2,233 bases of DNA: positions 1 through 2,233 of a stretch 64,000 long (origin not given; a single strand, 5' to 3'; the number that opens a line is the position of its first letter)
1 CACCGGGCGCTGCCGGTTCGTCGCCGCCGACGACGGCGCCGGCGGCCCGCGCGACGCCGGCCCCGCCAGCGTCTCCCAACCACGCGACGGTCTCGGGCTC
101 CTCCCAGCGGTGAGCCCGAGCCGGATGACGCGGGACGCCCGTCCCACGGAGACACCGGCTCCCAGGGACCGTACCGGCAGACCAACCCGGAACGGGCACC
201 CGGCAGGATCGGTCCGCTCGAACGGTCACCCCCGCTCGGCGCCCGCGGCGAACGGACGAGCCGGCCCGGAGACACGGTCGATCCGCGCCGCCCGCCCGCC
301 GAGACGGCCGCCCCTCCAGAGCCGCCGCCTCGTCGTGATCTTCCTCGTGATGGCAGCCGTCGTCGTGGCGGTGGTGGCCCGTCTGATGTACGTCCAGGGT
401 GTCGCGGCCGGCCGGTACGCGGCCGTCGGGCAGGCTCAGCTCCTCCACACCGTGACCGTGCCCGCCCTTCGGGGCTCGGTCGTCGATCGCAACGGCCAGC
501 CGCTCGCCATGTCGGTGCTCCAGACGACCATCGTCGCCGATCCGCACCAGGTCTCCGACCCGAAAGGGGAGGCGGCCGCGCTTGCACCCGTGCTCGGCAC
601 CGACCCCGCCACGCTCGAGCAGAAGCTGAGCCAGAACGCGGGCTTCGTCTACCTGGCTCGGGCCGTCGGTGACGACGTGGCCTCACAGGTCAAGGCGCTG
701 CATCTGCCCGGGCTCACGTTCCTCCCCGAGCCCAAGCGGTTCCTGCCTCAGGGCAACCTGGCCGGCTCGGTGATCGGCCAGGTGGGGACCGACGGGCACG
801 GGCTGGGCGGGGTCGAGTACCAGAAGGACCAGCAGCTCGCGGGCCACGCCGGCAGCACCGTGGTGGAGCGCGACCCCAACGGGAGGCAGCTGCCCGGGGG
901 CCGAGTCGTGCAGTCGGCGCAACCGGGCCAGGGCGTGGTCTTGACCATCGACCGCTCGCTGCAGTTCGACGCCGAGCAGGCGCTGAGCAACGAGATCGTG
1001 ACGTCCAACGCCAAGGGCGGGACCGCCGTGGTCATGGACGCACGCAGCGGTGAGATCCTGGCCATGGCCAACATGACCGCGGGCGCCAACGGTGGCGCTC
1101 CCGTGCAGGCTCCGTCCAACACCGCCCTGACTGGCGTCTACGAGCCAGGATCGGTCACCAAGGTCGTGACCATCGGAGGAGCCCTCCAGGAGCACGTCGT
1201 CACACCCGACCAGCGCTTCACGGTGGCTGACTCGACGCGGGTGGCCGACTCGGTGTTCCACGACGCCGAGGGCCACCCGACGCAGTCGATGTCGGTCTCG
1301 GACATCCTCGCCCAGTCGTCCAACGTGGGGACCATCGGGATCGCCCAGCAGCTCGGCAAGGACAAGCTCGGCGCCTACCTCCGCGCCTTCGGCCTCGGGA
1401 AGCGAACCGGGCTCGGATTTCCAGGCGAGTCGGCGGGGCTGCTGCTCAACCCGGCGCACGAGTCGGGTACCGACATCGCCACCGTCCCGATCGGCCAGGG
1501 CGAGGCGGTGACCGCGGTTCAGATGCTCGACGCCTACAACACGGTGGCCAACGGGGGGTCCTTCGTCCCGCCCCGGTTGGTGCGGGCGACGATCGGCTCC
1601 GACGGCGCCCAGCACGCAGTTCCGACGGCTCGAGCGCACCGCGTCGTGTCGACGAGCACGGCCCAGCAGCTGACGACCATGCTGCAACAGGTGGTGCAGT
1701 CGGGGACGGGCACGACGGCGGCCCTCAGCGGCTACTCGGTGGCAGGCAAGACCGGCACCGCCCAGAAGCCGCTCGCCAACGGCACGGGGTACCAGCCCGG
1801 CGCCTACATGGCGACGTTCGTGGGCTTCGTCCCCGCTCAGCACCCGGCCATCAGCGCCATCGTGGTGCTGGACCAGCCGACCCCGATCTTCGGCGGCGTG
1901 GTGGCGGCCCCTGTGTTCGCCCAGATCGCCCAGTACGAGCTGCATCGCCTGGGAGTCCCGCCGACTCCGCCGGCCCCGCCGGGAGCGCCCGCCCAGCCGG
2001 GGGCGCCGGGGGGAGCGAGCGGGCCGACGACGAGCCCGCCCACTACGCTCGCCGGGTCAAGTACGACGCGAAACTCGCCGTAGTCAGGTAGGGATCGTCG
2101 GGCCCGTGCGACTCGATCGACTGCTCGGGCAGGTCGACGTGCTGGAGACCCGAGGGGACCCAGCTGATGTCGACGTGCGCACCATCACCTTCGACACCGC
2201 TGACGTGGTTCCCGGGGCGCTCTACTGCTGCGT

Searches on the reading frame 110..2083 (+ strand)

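Call 48: search_protein_families(library=pfam, proteins=[window:110-2083:+], max_evalue=0.00001)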
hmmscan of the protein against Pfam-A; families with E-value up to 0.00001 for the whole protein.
window:110-2083:+ (657 aa): 2 families
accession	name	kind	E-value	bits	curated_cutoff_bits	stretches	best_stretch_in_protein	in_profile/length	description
PF00905.27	Transpeptidase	-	5.1e-71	239.7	22.1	1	304-607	1-298/299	Penicillin binding protein transpeptidase domain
PF03717.20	PBP_dimer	-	2.4e-18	67.6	24.4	1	117-261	2-176/180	Penicillin-binding Protein dimerisation domain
